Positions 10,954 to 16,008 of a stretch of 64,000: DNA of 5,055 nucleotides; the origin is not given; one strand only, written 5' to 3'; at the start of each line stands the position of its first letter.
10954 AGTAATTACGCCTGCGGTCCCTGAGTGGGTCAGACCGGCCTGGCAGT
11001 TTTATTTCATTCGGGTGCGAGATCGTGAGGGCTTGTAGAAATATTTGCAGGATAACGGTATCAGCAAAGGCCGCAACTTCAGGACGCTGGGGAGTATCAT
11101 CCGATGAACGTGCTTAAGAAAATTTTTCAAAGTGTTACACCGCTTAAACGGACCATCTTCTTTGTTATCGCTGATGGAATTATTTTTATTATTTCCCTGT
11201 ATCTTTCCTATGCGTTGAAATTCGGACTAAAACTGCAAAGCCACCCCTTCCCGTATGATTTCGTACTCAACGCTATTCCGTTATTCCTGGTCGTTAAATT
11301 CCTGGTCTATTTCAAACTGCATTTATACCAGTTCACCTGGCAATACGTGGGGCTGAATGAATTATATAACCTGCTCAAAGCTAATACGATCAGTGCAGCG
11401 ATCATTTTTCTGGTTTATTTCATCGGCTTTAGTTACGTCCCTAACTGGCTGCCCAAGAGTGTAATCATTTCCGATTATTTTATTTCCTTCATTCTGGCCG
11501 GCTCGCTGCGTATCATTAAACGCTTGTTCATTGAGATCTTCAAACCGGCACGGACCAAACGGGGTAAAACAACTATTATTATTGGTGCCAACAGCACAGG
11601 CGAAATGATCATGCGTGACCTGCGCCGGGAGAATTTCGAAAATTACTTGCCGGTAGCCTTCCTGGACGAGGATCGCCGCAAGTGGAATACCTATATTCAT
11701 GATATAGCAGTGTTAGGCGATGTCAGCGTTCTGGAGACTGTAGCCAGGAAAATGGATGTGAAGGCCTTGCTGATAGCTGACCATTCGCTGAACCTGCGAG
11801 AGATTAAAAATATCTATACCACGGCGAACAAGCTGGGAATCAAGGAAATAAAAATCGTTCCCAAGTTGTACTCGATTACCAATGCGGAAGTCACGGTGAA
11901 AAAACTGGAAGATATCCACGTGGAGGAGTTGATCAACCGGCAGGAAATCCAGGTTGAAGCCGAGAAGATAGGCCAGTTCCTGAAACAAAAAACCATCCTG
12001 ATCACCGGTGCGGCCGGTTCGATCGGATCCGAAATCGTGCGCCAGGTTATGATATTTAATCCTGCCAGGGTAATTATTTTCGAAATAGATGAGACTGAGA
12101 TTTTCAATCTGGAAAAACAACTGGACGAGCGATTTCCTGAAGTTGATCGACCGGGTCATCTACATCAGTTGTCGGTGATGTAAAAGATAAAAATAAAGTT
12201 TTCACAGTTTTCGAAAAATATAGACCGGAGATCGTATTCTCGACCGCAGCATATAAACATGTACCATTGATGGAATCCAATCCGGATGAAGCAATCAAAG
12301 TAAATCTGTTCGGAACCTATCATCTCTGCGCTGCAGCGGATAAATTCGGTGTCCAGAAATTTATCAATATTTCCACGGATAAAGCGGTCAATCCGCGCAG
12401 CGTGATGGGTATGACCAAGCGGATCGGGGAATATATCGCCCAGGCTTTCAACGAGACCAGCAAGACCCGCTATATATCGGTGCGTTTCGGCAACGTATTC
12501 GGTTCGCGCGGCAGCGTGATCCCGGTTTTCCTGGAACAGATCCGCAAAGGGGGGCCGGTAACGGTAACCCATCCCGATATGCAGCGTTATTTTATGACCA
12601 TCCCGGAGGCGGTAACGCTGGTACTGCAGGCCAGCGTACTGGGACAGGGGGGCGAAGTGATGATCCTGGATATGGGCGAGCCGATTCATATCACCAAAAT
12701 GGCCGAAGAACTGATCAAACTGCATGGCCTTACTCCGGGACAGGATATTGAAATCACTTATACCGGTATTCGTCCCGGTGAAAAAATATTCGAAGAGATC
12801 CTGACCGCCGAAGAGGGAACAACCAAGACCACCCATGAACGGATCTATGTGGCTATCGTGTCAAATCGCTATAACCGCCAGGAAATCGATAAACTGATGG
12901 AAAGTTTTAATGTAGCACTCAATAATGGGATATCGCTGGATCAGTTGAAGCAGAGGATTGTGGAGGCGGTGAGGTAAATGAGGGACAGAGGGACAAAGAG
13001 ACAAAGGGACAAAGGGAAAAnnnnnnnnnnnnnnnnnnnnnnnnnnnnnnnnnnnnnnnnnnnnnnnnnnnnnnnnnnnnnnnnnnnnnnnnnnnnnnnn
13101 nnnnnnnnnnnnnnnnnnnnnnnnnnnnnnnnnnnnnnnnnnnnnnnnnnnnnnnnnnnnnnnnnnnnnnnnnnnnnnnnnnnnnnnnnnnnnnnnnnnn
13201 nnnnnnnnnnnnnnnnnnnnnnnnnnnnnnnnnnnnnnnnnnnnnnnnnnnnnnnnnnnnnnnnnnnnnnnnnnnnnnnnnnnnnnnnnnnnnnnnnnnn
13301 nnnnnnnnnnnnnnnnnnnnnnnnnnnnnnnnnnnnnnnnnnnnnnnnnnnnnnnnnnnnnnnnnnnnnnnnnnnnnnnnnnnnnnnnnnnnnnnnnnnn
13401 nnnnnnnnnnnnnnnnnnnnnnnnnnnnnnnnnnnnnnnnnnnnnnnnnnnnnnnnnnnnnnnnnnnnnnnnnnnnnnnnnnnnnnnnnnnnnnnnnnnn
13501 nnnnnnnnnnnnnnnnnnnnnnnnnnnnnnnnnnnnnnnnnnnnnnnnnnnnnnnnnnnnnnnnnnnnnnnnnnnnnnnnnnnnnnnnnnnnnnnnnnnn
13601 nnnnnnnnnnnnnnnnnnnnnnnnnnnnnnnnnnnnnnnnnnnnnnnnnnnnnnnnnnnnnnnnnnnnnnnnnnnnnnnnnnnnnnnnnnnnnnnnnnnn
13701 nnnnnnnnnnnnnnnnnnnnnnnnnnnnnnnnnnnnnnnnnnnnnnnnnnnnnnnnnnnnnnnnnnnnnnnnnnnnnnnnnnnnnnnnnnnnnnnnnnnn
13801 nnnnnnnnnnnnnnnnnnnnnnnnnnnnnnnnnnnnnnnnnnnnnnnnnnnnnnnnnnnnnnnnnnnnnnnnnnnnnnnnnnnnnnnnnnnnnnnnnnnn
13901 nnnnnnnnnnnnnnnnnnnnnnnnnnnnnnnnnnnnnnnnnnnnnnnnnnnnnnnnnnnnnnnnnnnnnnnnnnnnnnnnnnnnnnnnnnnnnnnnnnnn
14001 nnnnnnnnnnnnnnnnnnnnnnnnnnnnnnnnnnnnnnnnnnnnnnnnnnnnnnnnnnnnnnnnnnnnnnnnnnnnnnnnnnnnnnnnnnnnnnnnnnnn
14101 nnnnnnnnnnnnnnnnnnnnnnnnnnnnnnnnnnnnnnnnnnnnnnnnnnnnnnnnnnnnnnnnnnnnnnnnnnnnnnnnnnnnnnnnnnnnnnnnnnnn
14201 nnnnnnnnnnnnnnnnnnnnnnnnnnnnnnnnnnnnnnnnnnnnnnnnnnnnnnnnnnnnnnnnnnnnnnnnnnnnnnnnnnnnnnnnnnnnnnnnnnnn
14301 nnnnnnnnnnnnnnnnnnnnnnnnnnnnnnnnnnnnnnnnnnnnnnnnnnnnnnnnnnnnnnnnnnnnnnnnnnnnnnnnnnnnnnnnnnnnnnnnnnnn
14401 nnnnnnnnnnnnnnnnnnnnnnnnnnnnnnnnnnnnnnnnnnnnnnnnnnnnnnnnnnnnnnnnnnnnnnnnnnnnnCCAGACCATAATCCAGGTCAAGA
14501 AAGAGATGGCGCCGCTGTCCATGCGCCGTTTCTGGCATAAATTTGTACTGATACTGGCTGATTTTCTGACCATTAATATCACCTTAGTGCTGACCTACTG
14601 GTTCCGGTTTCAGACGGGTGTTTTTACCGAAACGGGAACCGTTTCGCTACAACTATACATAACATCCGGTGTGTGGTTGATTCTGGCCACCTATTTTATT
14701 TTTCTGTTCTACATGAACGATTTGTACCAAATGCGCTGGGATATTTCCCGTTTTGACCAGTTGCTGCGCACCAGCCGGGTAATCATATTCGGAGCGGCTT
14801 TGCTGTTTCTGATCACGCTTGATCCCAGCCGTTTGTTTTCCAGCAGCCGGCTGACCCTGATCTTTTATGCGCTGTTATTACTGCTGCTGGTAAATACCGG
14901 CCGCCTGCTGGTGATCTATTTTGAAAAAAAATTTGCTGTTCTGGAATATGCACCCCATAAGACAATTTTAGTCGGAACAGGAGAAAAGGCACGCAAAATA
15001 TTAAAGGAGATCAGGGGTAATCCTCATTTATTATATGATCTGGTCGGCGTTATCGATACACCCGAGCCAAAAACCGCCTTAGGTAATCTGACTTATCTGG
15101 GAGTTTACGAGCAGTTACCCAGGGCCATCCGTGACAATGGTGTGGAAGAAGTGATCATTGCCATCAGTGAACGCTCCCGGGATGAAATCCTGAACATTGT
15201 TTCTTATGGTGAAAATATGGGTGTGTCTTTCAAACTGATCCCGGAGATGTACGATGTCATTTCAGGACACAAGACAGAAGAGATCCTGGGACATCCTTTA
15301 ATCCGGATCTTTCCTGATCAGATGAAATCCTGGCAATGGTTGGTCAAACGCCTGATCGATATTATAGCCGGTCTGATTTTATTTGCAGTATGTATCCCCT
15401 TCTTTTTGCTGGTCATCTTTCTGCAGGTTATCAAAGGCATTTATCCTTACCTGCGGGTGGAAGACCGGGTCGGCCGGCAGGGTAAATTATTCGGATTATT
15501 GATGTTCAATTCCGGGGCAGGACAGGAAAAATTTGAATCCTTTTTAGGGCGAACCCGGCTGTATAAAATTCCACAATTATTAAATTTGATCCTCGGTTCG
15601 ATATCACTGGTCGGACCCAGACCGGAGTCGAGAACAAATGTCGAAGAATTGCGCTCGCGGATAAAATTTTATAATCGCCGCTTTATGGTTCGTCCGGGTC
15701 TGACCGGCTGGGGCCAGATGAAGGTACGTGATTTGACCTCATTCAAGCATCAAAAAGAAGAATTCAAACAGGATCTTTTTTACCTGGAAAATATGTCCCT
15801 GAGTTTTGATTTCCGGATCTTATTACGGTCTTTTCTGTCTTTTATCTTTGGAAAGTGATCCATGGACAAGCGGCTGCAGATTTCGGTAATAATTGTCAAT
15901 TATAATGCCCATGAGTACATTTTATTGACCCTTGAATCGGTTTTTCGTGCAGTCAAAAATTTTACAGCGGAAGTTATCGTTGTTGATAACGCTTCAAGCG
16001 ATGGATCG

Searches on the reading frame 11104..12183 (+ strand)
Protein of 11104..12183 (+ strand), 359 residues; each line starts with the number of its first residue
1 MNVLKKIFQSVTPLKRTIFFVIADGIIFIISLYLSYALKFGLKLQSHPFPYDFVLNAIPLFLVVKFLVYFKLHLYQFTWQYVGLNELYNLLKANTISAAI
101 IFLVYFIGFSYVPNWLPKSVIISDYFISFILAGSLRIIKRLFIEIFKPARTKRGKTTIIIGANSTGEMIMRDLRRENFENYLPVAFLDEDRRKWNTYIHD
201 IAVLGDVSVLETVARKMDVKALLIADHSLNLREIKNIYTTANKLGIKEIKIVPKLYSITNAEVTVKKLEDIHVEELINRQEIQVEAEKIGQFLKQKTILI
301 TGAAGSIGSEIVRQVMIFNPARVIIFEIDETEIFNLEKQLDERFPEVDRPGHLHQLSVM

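Call 6: search_protein_families(library=pfam, proteins=[window:11104-12183:+], max_evalue=0.001)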
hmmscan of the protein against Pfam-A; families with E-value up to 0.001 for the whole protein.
window:11104-12183:+ (359 aa): 2 families
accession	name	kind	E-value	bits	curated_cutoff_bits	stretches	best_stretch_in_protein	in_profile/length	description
PF02719.21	Polysacc_synt_2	-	4e-11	43.1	20.2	1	298-345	1-48/293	Polysaccharide biosynthesis protein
PF13727.12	CoA_binding_3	-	6.9e-08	33.1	25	1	92-244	23-167/175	CoA-binding domain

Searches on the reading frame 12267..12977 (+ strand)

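Call 6: search_protein_families(library=pfam, proteins=[window:12267-12977:+], max_evalue=0.001)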
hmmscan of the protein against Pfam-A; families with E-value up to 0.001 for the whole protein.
window:12267-12977:+ (236 aa): 4 families
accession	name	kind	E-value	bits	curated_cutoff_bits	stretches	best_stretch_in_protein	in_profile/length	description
PF02719.21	Polysacc_synt_2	-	6.4e-81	272.2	20.2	1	1-196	92-291/293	Polysaccharide biosynthesis protein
PF01370.27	Epimerase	-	8.4e-14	52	20.9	1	4-122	82-224/240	NAD dependent epimerase/dehydratase family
PF04321.23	RmlD_sub_bind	-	1.1e-05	25.1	27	1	3-102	68-177/287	RmlD substrate binding domain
PF16363.11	GDP_Man_Dehyd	-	1.4e-05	25.1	27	1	17-154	106-267/332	GDP-mannose 4,6 dehydratase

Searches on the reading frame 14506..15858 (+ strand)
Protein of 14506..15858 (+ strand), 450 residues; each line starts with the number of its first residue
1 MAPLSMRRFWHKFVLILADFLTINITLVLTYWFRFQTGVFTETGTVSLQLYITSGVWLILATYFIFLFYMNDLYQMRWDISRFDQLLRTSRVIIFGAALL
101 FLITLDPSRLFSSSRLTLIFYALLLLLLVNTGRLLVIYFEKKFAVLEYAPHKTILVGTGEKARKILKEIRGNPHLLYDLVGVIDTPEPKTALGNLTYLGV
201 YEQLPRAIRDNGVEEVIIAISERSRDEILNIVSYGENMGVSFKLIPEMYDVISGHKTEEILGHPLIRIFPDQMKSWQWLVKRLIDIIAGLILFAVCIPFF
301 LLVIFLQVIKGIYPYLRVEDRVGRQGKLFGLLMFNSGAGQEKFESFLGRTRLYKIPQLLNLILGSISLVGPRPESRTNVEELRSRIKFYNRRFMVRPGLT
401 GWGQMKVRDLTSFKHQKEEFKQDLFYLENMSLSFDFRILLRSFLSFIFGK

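Call 6: search_protein_families(library=pfam, proteins=[window:14506-15858:+], max_evalue=0.001)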
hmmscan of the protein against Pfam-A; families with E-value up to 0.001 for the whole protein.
window:14506-15858:+ (450 aa): 2 families
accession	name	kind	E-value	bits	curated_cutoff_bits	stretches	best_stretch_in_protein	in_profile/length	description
PF02397.22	Bac_transf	-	1.8e-30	106.3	27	1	281-446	1-177/179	Bacterial sugar transferase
PF13727.12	CoA_binding_3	-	4.7e-14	53.2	25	1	82-246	14-175/175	CoA-binding domain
